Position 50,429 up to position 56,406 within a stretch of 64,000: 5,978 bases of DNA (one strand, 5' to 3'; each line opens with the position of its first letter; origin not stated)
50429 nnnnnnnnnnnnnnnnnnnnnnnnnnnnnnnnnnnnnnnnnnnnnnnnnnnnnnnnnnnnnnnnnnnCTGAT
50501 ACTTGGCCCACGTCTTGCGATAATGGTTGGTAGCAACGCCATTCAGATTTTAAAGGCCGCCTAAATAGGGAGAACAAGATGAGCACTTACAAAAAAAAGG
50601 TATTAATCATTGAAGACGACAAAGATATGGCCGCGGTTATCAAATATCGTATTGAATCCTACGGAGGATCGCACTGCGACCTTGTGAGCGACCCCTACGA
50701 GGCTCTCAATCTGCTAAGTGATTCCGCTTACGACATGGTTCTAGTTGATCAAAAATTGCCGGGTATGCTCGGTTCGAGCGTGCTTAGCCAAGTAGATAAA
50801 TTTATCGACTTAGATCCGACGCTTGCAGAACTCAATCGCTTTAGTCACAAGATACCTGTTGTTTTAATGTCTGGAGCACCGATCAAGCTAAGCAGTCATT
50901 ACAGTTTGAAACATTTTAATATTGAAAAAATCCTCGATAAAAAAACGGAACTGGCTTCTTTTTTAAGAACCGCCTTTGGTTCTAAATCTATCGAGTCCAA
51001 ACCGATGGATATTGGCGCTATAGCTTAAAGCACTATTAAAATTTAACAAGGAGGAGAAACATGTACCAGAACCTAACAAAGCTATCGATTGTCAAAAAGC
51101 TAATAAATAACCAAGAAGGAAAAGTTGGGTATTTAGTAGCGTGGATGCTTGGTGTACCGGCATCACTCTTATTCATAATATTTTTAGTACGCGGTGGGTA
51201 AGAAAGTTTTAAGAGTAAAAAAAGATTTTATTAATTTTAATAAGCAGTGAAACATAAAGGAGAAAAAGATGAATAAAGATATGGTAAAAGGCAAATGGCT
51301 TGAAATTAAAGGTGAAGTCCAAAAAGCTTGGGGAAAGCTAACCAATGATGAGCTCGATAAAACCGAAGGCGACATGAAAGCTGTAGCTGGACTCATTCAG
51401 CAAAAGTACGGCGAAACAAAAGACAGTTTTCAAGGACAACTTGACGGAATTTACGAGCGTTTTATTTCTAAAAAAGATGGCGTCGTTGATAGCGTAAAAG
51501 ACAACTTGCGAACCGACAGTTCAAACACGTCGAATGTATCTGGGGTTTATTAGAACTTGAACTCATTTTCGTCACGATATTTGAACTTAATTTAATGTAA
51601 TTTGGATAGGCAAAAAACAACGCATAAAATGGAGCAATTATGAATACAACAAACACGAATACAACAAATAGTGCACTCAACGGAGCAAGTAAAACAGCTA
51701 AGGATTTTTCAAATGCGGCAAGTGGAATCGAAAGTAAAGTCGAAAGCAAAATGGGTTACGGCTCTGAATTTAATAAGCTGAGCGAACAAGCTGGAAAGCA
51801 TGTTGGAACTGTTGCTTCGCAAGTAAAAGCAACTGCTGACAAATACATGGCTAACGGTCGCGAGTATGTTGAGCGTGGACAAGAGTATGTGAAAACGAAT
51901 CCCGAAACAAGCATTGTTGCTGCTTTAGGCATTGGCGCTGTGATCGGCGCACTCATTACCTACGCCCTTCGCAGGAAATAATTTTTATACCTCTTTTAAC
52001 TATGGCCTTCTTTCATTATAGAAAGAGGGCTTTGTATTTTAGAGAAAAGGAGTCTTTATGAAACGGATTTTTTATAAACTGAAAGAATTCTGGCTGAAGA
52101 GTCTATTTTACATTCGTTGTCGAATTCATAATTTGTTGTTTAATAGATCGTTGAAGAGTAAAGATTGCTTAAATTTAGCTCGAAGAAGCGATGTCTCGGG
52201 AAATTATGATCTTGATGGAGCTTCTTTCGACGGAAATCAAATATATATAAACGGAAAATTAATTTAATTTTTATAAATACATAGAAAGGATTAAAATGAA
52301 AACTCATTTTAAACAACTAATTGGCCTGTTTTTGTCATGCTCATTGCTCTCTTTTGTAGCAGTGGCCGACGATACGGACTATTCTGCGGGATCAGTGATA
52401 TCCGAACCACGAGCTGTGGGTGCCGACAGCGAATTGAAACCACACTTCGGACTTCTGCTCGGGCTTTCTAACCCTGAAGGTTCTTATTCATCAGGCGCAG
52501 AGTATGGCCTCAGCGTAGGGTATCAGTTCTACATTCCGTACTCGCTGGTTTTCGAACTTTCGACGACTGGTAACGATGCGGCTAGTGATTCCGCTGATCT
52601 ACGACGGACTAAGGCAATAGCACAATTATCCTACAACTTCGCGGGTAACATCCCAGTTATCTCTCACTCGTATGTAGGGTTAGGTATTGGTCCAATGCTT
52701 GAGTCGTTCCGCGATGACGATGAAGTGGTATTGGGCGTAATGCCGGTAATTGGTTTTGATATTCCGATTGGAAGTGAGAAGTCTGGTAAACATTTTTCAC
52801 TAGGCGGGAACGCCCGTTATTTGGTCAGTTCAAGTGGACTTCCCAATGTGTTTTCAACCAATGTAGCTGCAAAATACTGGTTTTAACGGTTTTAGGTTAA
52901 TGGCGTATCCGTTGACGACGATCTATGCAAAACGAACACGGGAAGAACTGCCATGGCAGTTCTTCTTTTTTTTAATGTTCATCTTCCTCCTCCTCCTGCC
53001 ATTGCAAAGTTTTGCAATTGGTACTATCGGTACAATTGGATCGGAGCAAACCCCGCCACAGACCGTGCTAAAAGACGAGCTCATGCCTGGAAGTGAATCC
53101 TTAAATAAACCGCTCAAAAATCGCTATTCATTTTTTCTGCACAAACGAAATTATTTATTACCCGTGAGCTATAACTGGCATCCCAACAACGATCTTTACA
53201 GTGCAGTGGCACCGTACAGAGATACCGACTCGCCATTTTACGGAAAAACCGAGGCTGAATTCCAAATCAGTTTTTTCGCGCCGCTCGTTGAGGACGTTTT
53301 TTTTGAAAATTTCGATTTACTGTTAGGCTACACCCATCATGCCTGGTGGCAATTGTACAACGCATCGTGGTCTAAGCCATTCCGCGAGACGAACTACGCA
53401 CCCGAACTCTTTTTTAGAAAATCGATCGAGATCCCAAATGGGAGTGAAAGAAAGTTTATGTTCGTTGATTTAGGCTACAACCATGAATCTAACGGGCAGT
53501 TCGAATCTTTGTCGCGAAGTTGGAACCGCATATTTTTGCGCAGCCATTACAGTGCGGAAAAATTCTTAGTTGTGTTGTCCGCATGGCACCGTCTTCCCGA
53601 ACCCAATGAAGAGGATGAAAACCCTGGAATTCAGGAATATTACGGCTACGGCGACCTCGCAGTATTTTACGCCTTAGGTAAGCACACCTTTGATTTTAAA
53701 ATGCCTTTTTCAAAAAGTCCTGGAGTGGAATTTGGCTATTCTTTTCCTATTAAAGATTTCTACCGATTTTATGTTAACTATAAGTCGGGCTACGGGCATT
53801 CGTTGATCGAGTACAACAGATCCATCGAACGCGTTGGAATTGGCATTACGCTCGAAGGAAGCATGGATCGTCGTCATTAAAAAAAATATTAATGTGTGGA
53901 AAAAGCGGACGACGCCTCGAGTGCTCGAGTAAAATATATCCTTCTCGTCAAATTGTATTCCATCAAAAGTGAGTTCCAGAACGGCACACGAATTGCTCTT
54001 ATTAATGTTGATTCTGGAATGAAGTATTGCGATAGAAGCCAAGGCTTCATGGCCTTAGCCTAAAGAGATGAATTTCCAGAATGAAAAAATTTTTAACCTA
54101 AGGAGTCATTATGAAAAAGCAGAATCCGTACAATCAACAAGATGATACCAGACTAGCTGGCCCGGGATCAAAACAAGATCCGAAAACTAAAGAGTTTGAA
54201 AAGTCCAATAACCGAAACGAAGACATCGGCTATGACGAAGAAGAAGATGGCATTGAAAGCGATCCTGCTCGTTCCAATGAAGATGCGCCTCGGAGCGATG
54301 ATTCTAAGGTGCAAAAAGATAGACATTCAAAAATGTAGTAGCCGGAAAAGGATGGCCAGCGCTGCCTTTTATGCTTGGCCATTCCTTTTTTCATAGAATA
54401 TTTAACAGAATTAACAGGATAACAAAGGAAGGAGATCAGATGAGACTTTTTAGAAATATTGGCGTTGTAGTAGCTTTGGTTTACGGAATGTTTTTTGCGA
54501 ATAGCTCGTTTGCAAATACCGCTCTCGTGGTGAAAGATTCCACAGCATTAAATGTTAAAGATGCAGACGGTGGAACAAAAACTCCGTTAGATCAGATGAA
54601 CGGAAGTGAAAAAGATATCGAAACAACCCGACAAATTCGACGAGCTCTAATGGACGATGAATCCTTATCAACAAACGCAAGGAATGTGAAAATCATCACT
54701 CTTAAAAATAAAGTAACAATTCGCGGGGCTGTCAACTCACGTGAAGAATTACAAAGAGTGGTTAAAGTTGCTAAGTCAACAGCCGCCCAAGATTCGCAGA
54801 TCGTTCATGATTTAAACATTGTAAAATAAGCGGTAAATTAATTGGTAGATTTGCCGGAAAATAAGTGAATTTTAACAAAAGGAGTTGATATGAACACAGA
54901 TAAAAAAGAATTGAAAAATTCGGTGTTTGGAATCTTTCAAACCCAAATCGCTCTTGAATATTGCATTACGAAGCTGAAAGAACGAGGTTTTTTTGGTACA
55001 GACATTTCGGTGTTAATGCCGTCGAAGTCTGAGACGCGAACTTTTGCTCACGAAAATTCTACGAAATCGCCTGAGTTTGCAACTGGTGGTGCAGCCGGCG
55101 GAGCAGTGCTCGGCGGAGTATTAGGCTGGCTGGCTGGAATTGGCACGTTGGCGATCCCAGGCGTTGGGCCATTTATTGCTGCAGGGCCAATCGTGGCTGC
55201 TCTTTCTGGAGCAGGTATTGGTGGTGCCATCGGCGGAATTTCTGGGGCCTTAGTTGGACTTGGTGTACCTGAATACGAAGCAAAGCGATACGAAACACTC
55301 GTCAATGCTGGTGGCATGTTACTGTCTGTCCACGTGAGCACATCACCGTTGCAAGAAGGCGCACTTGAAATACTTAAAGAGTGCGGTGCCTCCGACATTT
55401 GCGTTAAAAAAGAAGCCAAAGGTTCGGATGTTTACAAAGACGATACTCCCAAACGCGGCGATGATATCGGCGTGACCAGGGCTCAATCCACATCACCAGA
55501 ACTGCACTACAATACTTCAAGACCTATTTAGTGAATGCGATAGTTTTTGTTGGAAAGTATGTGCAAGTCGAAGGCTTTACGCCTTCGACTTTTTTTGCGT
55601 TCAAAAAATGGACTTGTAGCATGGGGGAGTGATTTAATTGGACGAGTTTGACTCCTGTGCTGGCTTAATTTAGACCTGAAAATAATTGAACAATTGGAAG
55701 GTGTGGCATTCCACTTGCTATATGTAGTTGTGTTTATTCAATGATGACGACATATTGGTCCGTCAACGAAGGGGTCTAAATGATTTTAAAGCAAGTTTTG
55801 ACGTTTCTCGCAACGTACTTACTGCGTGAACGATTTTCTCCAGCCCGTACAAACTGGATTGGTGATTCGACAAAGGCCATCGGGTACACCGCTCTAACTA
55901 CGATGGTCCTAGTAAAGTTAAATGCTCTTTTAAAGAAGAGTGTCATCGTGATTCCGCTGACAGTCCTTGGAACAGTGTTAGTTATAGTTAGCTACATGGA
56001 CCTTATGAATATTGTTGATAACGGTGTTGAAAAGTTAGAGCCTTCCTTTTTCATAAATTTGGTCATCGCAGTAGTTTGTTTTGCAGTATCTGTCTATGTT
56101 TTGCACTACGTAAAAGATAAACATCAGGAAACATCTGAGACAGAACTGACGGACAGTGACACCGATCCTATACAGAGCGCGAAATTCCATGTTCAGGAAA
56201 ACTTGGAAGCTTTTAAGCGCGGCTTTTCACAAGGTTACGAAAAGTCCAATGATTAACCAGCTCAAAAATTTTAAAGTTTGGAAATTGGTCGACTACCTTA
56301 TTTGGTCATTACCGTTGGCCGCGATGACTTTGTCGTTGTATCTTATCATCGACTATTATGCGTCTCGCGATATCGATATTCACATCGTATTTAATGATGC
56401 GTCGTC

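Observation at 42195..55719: Cluster of correctly oriented -24/-12 promoters around an NtrC-type activator: a sigma-54 envelope/stress regulon island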

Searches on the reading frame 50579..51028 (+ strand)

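Call 9: search_protein_families(library=pfam, proteins=[window:50579-51028:+], max_evalue=0.01)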
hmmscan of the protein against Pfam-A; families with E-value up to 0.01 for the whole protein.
window:50579-51028:+ (149 aa): 1 family
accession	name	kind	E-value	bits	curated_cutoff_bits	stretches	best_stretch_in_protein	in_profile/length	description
PF00072.30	Response_reg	-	1.3e-11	45.1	30.2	1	8-74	1-66/111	Response regulator receiver domain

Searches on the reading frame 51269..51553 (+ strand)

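Call 10: search_protein_families(library=pfam, proteins=[window:51269-51553:+], max_evalue=0.01)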
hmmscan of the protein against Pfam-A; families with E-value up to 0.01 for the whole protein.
window:51269-51553:+ (94 aa): 1 family
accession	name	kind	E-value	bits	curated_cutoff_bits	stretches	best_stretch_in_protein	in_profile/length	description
PF05532.17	CsbD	-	1.5e-16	60.4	40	1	4-55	1-52/53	CsbD-like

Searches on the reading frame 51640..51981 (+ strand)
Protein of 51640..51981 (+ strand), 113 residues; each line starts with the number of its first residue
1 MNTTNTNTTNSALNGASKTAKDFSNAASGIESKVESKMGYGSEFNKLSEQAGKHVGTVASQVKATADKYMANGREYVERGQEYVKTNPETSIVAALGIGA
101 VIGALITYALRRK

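Call 10: search_protein_families(library=pfam, proteins=[window:51640-51981:+], max_evalue=0.01)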
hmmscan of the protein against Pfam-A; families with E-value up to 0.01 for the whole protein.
window:51640-51981:+ (113 aa): 2 families
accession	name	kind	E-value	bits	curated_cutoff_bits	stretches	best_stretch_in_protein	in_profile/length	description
PF19029.5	DUF883_C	-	0.00056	19.9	27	1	82-106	3-27/30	DUF883 C-terminal glycine zipper region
PF04010.18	DUF357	-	0.0086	16.5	29.4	0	47-81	15-49/73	Protein of unknown function (DUF357)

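Call 52: search_protein_families(library=ncbifam, proteins=[window:51640-51981:+], max_evalue=0.01)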
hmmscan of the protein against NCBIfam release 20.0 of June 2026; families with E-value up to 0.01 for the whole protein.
window:51640-51981:+ (113 aa): 2 families
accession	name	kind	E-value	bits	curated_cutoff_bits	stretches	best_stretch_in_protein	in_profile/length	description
NF007709.0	PRK10404.1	equivalog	8.4e-05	23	139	1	44-106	36-98/101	stress response protein ElaB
NF033914.0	antiphage_ZorA_1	subfamily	0.0072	14.7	190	1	17-86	369-435/619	anti-phage ZorAB system protein ZorA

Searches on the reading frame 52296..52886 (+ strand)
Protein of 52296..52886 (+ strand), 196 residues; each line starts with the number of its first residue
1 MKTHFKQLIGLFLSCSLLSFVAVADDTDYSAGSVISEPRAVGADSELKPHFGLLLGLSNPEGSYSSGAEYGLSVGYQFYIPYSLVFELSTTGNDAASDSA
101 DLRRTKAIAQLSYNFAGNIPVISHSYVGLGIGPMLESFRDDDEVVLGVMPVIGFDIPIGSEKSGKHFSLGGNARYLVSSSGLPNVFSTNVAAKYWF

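Call 10: search_protein_families(library=pfam, proteins=[window:52296-52886:+], max_evalue=0.01)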
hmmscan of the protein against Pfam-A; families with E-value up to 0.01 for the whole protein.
window:52296-52886:+ (196 aa): 1 family
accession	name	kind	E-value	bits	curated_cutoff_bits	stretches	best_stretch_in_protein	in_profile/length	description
PF13505.12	OMP_b-brl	-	0.0036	17.9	28.7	1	44-176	17-153/175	Outer membrane protein beta-barrel domain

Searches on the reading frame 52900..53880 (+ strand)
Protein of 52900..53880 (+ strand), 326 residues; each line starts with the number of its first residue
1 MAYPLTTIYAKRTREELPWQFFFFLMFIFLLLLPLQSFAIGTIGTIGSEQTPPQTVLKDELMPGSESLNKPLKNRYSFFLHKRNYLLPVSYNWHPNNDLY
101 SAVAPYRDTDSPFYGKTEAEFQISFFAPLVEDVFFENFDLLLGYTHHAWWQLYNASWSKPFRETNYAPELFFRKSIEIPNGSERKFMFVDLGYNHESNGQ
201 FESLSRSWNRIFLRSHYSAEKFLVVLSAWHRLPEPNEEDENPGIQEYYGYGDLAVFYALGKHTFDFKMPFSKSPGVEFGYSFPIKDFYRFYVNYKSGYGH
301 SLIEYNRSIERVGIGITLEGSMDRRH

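Call 10: search_protein_families(library=pfam, proteins=[window:52900-53880:+], max_evalue=0.01)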
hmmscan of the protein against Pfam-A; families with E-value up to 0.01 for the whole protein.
window:52900-53880:+ (326 aa): 1 family
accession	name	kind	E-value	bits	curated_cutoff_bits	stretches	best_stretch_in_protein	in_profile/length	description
PF02253.21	PLA1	-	4.1e-76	256.4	27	1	72-318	12-257/257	Phospholipase A1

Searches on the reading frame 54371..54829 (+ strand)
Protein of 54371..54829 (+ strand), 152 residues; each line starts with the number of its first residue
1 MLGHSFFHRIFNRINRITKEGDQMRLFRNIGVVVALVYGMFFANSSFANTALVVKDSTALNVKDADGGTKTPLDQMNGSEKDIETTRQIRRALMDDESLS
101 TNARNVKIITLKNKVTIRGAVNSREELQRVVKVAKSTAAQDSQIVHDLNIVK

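Call 10: search_protein_families(library=pfam, proteins=[window:54371-54829:+], max_evalue=0.01)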
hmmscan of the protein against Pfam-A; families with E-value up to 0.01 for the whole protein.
window:54371-54829:+ (152 aa): 1 family
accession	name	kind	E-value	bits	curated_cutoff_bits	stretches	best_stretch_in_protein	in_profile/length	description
PF04972.22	BON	-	1.9e-05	25.3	27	1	84-138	4-56/69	BON domain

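Call 52: search_protein_families(library=ncbifam, proteins=[window:54371-54829:+], max_evalue=0.01)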
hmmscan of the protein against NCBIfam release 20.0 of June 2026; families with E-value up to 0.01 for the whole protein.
window:54371-54829:+ (152 aa): 1 family
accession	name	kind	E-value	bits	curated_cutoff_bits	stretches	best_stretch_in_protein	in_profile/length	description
NF007858.0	PRK10568.1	equivalog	6.9e-06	25.8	174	1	34-138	13-114/206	molecular chaperone OsmY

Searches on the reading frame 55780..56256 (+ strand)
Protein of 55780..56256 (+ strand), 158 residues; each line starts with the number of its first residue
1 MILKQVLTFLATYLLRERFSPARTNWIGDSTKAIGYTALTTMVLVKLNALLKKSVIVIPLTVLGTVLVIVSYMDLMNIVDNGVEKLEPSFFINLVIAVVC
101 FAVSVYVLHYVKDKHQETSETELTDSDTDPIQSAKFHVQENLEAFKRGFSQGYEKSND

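Call 10: search_protein_families(library=pfam, proteins=[window:55780-56256:+], max_evalue=0.01)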
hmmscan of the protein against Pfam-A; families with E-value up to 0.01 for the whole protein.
window:55780-56256:+ (158 aa): 2 families
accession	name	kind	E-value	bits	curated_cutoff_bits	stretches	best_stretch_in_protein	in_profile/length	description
PF14296.11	O-ag_pol_Wzy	-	0.0013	18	26.6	0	4-45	228-268/468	O-antigen polysaccharide polymerase Wzy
PF00335.26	Tetraspanin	-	0.0015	18.7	32.1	1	51-130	41-104/225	Tetraspanin family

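Call 52: search_protein_families(library=ncbifam, proteins=[window:55780-56256:+], max_evalue=0.01)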
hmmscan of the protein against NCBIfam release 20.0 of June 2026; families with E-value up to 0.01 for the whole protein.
window:55780-56256:+ (158 aa): 3 families
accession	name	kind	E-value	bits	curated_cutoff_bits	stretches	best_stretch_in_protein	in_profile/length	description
NF033853.2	KPN_two_small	subfamily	0.00019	20.9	33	1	91-114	3-27/37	small membrane protein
TIGR03733.1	lanti_perm_MutG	subfamily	0.0088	15.5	117.2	0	35-110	76-150/248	lantibiotic immunity ABC transporter MutG family permease subunit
NF049859.1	SA1002_fam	equivalog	0.0098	15.8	65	0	49-124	25-100/167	SA1002 family membrane protein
